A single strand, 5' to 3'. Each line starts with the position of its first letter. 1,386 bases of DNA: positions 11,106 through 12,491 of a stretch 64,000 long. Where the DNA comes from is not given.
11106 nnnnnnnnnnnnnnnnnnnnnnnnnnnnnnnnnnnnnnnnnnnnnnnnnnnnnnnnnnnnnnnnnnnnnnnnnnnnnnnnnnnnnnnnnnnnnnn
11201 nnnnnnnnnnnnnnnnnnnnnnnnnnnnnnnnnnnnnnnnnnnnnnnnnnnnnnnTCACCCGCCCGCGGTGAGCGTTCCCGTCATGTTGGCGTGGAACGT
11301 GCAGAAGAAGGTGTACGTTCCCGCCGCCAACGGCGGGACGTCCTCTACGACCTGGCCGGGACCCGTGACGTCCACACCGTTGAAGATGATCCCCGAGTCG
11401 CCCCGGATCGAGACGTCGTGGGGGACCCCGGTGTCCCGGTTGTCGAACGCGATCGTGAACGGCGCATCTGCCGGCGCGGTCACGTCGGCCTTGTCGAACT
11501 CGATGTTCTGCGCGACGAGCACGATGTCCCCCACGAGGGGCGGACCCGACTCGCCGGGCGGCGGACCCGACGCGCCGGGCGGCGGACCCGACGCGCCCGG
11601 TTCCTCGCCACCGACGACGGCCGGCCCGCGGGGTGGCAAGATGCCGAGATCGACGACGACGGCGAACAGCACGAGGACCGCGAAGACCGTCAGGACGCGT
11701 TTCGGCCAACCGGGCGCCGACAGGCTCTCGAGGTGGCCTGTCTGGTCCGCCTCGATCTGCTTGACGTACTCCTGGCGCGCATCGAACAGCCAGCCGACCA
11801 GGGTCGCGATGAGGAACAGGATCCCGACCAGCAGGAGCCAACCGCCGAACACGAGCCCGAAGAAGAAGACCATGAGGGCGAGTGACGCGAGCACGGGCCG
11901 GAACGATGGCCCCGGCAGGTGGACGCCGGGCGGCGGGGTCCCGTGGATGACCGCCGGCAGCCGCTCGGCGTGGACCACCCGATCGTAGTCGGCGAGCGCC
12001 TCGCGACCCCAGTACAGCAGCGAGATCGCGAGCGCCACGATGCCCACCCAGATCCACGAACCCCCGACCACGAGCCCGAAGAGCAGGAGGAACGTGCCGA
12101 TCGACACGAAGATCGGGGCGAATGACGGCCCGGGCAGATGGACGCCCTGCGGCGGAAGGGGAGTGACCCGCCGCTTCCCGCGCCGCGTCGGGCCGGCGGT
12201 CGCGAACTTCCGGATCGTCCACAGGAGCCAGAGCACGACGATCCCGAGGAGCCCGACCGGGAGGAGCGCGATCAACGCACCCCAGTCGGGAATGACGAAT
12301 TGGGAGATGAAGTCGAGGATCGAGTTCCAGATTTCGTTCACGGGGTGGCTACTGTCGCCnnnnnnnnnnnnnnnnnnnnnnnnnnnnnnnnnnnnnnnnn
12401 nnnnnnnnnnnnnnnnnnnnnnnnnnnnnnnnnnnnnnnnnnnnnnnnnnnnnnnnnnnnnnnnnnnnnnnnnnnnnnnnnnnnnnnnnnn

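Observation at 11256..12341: Membrane-anchored cupredoxin whose N-terminus is an internal tandem duplication of an HLPGPSF two-helix module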

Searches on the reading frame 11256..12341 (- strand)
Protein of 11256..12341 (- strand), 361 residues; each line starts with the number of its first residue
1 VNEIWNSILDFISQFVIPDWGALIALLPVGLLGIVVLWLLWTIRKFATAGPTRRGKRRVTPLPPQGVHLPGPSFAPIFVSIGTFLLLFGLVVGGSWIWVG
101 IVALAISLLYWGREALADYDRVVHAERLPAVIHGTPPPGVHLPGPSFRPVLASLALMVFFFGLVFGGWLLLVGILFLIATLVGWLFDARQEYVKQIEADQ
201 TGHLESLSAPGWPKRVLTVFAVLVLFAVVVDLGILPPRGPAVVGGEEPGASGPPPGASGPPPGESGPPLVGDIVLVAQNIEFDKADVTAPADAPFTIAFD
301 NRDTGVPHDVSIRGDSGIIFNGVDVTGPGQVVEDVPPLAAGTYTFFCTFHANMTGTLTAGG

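Call 4: search_protein_families(library=ncbifam, proteins=[window:11256-12341:-], max_evalue=1)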
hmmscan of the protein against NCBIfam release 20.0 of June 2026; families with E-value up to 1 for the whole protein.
window:11256-12341:- (361 aa): 4 families
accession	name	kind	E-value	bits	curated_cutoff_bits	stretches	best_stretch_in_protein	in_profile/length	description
TIGR02882.1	QoxB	equivalog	0.022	13.2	1015.5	1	139-193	575-630/643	cytochrome aa3 quinol oxidase subunit I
NF033492.1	podovir_small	equivalog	0.098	12.6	32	1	15-45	4-32/36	putative phage replication protein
TIGR02656.1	cyanin_plasto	equivalog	0.25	11.8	87.85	1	327-358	65-97/99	plastocyanin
TIGR03943.1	TIGR03943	equivalog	0.35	10.2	88.8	1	167-228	15-73/221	TIGR03943 family putative permease subunit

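Call 6: search_protein_families(library=pfam, proteins=[window:11256-12341:-], max_evalue=1)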
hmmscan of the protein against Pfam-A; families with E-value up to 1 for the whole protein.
window:11256-12341:- (361 aa): 4 families
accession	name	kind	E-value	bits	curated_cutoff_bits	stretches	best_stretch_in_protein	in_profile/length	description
PF13473.12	Cupredoxin_1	-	1.3e-09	38.5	27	1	273-359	23-104/104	Cupredoxin-like domain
PF12270.13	Cyt_c_ox_IV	-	1.9e-08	34.9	26.9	2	145-187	83-125/132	Cytochrome c oxidase subunit IV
PF00127.26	Copper-bind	-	0.076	13.9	21.2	1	296-358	26-97/99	Copper binding proteins, plastocyanin/azurin family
PF04277.18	OAD_gamma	-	0.093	13.9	27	0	153-199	3-49/76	Oxaloacetate decarboxylase, gamma chain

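Call 8: search_solved_structures(query=window:11256-12341:-, max_evalue=10, show_alignments=3)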
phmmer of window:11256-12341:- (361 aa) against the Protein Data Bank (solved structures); distinct sequences matched with E-value up to 10: 10.
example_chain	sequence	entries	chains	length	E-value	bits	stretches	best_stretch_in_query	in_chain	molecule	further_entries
6kol_A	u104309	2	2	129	0.0011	21.3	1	270-315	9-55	Blue (Type 1) copper domain protein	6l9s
1m56_C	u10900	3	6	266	0.017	17.3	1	68-180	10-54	CYTOCHROME C OXIDASE | Cytochrome c oxidase polypeptide III (Cytochrome AA3 subunit 3)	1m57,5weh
2bz7_A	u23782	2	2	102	0.066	15.3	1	287-359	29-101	PLASTOCYANIN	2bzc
2aan_A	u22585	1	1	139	0.12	14.4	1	252-317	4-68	auracyanin A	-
2xv0_A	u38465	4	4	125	0.13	14.3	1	297-358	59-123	AZURIN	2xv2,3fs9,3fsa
1kdi_A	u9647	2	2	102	0.25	13.4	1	339-359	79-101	PLASTOCYANIN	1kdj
1sfd_A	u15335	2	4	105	0.25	13.4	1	294-357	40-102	Amicyanin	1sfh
2fta_A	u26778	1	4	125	0.35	13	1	297-358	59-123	Azurin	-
1gr7_A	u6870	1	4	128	0.39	12.8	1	297-358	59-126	AZURIN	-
6m31_A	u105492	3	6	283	5.9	8.9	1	84-175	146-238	Digeranylgeranylglyceryl phosphate synthase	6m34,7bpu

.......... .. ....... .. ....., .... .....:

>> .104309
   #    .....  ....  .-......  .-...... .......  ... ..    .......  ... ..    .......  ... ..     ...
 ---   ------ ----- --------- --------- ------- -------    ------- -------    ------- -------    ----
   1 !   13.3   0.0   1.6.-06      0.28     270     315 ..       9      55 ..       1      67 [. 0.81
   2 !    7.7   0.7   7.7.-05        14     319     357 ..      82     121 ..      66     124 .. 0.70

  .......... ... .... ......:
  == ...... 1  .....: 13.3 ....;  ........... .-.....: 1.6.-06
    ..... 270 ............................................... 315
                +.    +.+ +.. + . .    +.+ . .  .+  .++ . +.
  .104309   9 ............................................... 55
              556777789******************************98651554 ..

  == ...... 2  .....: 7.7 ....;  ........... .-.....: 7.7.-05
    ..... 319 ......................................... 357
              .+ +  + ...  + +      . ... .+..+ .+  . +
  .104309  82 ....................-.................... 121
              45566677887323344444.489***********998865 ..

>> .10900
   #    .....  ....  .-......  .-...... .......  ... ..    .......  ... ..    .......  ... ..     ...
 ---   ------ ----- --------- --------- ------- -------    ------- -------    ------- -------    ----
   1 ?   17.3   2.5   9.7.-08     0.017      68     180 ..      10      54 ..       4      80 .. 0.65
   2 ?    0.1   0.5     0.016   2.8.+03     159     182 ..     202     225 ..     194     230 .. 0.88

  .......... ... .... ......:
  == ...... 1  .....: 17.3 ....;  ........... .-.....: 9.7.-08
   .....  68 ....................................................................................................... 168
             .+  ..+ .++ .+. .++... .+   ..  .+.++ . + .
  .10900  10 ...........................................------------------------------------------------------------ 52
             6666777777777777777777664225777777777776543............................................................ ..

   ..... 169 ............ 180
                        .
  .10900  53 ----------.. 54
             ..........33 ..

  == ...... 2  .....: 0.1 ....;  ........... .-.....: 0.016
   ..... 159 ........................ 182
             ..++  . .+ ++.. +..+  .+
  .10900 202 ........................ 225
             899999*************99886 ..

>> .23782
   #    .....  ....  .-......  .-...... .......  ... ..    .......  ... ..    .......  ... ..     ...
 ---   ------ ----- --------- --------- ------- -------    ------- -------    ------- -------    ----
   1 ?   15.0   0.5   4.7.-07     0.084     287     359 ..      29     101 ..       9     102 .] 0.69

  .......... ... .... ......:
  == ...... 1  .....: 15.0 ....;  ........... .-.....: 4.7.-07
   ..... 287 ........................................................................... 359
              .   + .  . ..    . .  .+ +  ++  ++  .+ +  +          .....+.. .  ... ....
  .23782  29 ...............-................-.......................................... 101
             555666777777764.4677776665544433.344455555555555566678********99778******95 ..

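Call 9: find_homologous_proteins(query=window:11256-12341:-)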
Query window:11256-12341:- (361 aa): 1673 proteins with E <= 0.001 among 8000 candidates; the best 120 are listed.
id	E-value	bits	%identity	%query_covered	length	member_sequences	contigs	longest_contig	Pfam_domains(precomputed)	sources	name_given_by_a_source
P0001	7.8e-214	728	91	100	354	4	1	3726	PF13473.13,PF12270.14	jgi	jgi:plastocyanin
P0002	1.6e-202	691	86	100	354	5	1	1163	PF13473.13,PF12270.14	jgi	jgi:plastocyanin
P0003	1.3e-199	681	84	100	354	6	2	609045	PF13473.13,PF12270.14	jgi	jgi:plastocyanin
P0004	1.7e-199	681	84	100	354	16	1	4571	PF13473.13,PF12270.14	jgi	jgi:plastocyanin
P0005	1.5e-193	661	83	100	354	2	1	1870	PF13473.13,PF12270.14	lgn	-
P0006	1.6e-192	658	82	100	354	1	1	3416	PF13473.13,PF12270.14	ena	-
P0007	7.3e-192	656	81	100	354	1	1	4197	PF13473.13,PF12270.14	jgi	jgi:plastocyanin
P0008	7.3e-192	656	81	100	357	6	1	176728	PF13473.13,PF12270.14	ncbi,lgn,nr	ncbi:MAG TPA: cytochrome c oxidase subunit 4 [Candidatus Limnocylindrales bacterium]|nr:cytochrome c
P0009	4.4e-191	653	82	100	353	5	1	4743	PF13473.13,PF12270.14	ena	-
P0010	4.8e-187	640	80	100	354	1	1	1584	PF13473.13,PF12270.14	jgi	jgi:plastocyanin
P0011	8.7e-184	629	77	100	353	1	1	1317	PF13473.13,PF12270.14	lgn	-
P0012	1.0e-170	586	71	100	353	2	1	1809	PF13473.13,PF12270.14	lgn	-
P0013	1.0e-152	527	65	100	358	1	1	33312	PF13473.13,PF12270.14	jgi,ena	-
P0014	6.5e-150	518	63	100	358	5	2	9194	PF13473.13,PF12270.14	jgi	jgi:hypothetical protein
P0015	1.3e-149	517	82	81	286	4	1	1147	PF13473.13,PF12270.14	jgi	jgi:plastocyanin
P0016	8.4e-143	494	62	100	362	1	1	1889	PF13473.13,PF12270.14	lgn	-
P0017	6.6e-142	491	61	100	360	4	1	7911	PF13473.13,PF12270.14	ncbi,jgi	jgi:plastocyanin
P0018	1.9e-135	470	60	100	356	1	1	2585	PF13473.13,PF12270.14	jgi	jgi:plastocyanin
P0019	7.5e-134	465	58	100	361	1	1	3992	PF13473.13,PF12270.14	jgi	jgi:plastocyanin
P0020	2.3e-133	463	58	100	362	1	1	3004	PF13473.13,PF12270.14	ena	-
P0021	4.8e-133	462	60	100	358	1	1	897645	PF13473.13,PF12270.14,PF26629.1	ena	-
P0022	2.2e-132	460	60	100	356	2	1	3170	PF13473.13,PF12270.14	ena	-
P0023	5.4e-132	459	58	100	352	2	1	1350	PF13473.13,PF12270.14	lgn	-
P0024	4.8e-131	455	58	100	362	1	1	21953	PF13473.13,PF12270.14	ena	-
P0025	5.9e-131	455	58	100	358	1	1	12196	PF13473.13,PF12270.14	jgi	jgi:plastocyanin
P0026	4.4e-130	452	59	100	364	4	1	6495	PF13473.13,PF12270.14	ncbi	ncbi:MAG: cupredoxin domain-containing protein [Chloroflexota bacterium]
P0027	5.3e-130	452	58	99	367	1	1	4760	PF13473.13,PF12270.14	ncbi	-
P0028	2.2e-129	450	58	100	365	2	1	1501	PF13473.13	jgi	jgi:plastocyanin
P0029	5.9e-129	449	55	99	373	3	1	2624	PF13473.13,PF12270.14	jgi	jgi:plastocyanin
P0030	1.8e-128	447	57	100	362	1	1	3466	PF13473.13,PF12270.14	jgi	jgi:plastocyanin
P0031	2.1e-128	447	57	100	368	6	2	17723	PF13473.13,PF12270.14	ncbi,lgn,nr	ncbi:MAG: cupredoxin domain-containing protein [Chloroflexota bacterium]|nr:cupredoxin domain-contai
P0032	7.1e-128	445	57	100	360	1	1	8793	PF13473.13,PF12270.14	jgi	jgi:plastocyanin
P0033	7.9e-128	445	59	100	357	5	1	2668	PF13473.13,PF12270.14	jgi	jgi:plastocyanin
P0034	1.8e-127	444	55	100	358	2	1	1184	PF13473.13,PF12270.14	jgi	jgi:plastocyanin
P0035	3.2e-127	443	56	99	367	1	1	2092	PF13473.13,PF12270.14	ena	-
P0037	8.9e-127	441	55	100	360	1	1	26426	PF13473.13,PF12270.14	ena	-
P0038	7.2e-126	438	60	61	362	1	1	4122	PF13473.13,PF12270.14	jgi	jgi:hypothetical protein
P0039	2.1e-125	437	56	100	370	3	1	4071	PF13473.13,PF12270.14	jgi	jgi:Cupredoxin-like domain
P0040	2.5e-125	437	58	98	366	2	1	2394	PF13473.13,PF12270.14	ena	-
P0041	3.3e-125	436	57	100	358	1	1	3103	PF13473.13,PF12270.14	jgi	jgi:plastocyanin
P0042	4.6e-125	436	58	100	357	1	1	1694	PF13473.13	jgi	jgi:plastocyanin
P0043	4.6e-125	436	55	100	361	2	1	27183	PF13473.13,PF12270.14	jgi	jgi:plastocyanin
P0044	1.4e-124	434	59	99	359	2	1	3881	PF13473.13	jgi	jgi:plastocyanin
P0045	9.3e-124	431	56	100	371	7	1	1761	PF13473.13,PF12270.14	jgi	jgi:cupredoxin-like protein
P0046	2.1e-123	430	56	100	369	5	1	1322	PF13473.13,PF12270.14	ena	-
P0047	2.8e-123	430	57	99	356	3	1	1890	PF13473.13,PF12270.14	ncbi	-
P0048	5.2e-123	429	56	100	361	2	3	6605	PF13473.13,PF12270.14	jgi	jgi:plastocyanin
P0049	7.2e-123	428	54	100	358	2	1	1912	PF13473.13,PF12270.14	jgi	jgi:plastocyanin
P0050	7.5e-123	428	55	100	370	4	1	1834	PF13473.13,PF12270.14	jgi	jgi:hypothetical protein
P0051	1.5e-122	427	54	100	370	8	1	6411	PF13473.13,PF12270.14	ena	-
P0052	2.4e-122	427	55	100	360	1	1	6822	PF13473.13,PF12270.14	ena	-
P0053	3.1e-122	426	55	100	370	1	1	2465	PF13473.13,PF12270.14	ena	-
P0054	4.3e-122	426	55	99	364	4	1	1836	PF13473.13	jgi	jgi:plastocyanin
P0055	1.2e-121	424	54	100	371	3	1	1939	PF13473.13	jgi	jgi:plastocyanin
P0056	1.5e-121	424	55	99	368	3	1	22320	PF13473.13,PF12270.14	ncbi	ncbi:MAG TPA: cytochrome c oxidase subunit 4 [Candidatus Limnocylindrales bacterium]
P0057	2.5e-121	423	55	99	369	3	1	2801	PF13473.13,PF12270.14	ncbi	-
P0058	3.6e-121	423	58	99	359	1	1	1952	PF13473.13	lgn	-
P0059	3.6e-121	423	55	99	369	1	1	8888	PF13473.13,PF12270.14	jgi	jgi:plastocyanin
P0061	1.8e-120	421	55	99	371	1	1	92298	PF13473.13,PF12270.14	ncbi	-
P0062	4.3e-120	419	55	99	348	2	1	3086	PF13473.13,PF12270.14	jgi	-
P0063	5.6e-120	419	55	100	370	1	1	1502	PF13473.13,PF12270.14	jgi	-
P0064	6.0e-120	419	54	99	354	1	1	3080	PF13473.13,PF12270.14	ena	-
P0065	8.8e-120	418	57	100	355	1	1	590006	PF13473.13,PF12270.14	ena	-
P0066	1.1e-119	418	53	100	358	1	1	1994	PF13473.13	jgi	jgi:plastocyanin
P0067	1.3e-119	418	53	100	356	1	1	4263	PF13473.13,PF12270.14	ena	-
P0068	1.8e-119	417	54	100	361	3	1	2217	PF13473.13,PF12270.14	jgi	jgi:plastocyanin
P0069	1.8e-119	417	54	100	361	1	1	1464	PF13473.13,PF12270.14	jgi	jgi:plastocyanin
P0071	3.4e-119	416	58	100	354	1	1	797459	PF13473.13,PF12270.14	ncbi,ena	-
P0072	3.7e-119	416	54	99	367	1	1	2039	PF13473.13,PF12270.14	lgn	-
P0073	4.0e-119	416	55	100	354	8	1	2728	PF13473.13,PF12270.14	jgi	jgi:plastocyanin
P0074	4.0e-119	416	53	100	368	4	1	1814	PF13473.13,PF12270.14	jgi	jgi:plastocyanin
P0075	4.4e-119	416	52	99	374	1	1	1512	PF13473.13,PF12270.14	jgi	jgi:plastocyanin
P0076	6.7e-119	415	50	99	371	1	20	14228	PF13473.13,PF12270.14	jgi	jgi:plastocyanin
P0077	8.0e-119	415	54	99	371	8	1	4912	PF00127.27,PF13473.13,PF12270.14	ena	-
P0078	8.5e-119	415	53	100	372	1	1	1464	PF13473.13,PF12270.14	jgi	jgi:plastocyanin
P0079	1.2e-118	415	57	99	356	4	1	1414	PF13473.13,PF12270.14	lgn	-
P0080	2.0e-118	414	55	99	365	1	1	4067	PF13473.13,PF12270.14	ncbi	-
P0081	2.3e-118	414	57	100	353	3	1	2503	PF13473.13,PF12270.14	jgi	jgi:plastocyanin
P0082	5.0e-118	413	57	100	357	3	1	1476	PF13473.13,PF12270.14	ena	-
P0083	7.4e-118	412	55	100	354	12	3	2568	PF13473.13,PF12270.14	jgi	jgi:plastocyanin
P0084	8.7e-118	412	55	100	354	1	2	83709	PF13473.13,PF12270.14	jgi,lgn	jgi:hypothetical protein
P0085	1.0e-117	412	51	99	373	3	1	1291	PF13473.13,PF12270.14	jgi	jgi:plastocyanin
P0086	1.8e-117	411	55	100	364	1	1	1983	PF13473.13,PF12270.14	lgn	-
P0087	2.4e-117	410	55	99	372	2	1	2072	PF13473.13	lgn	-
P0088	3.2e-117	410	56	99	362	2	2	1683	PF00127.27,PF13473.13,PF12270.14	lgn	-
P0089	1.7e-116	407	55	100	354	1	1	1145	PF13473.13,PF12270.14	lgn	-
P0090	1.9e-116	407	54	100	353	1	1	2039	PF13473.13,PF12270.14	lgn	-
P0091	2.1e-116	407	54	100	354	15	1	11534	PF13473.13,PF12270.14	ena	-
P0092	2.6e-116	407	52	99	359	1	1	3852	PF13473.13,PF12270.14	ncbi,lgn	-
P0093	3.7e-116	406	52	100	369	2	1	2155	PF13473.13,PF12270.14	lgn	-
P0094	5.1e-116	406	55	100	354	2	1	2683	PF13473.13,PF12270.14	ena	-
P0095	1.2e-115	405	56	100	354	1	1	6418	PF13473.13,PF12270.14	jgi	jgi:plastocyanin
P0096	2.1e-115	404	54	100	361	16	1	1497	PF13473.13,PF12270.14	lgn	-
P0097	4.1e-115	403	52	99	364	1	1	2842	PF13473.13,PF12270.14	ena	-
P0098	6.1e-115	402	52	99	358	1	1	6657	PF13473.13,PF12270.14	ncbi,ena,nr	ncbi:MAG TPA: cytochrome c oxidase subunit 4 [Vitreimonas sp.]|nr:cytochrome c oxidase subunit 4 [Vi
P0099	7.1e-115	402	54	100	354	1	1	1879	PF13473.13,PF12270.14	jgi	jgi:hypothetical protein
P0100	8.3e-115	402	53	99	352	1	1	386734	PF13473.13,PF12270.14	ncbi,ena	-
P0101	1.1e-114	402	50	99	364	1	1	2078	PF13473.13,PF12270.14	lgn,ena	-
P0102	4.1e-114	400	52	100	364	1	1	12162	PF13473.13,PF12270.14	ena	-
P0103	7.6e-114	399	56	100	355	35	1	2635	PF13473.13,PF12270.14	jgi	jgi:plastocyanin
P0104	1.0e-113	398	53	99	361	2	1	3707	PF00127.27,PF13473.13,PF12270.14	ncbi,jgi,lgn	jgi:plastocyanin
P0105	1.5e-113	398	53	100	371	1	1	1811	PF13473.13,PF12270.14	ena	-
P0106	2.7e-113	397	52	100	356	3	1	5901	PF13473.13,PF12270.14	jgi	-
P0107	2.7e-113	397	55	100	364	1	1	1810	PF13473.13,PF12270.14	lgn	-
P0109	5.5e-113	396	55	100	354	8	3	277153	PF13473.13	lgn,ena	-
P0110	8.1e-113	395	53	100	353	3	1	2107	PF13473.13,PF12270.14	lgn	-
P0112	1.2e-112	395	51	99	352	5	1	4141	PF13473.13,PF12270.14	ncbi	-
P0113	2.1e-112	394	52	99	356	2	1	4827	PF13473.13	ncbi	-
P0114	3.1e-112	393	55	99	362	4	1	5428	PF13473.13,PF12270.14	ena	-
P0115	3.7e-112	393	44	100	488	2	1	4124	PF00127.27,PF13473.13,PF18962.8,PF12270.14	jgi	-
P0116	4.6e-112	393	47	99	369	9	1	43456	PF13473.13,PF12270.14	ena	-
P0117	4.9e-112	393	52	100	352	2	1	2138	PF13473.13,PF12270.14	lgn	-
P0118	5.2e-112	393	53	100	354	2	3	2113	PF13473.13,PF12270.14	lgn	-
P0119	5.2e-112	393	53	99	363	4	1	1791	PF13473.13,PF12270.14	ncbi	ncbi:MAG TPA: cupredoxin domain-containing protein [Candidatus Limnocylindrales bacterium]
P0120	5.6e-112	393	55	100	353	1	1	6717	PF13473.13,PF12270.14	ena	-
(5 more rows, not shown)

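Call 20: find_encoding_contigs(protein=P0021, flank=8000, max_places=2)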
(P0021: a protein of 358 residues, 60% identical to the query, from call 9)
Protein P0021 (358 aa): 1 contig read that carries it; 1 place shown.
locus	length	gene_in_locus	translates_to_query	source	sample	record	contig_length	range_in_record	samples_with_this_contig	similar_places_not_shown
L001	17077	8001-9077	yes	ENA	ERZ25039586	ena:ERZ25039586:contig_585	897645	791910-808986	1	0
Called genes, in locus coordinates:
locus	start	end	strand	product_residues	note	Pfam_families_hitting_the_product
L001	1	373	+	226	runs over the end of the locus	-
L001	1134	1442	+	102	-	-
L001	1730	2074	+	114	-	PF01258:zf-dskA_traR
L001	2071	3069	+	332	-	PF00291:PALP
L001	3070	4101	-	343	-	PF09678:Caa3_CtaG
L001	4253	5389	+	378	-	PF02790:COX2_TM, PF00116:COX2, PF13473:Cupredoxin_1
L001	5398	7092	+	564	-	PF00115:COX1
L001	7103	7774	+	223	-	PF00510:COX3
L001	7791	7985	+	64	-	-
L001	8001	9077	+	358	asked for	PF26629:GT2_TM_C (faint), PF12270:Cyt_c_ox_IV (faint), PF13473:Cupredoxin_1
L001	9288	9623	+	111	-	PF00578:AhpC-TSA, PF08534:Redoxin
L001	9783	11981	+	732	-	PF00082:Peptidase_S8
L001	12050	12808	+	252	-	PF00395:SLH (weak)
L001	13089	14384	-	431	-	PF07690:MFS_1, PF12832:MFS_1_like, PF07690:MFS_1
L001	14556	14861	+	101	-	-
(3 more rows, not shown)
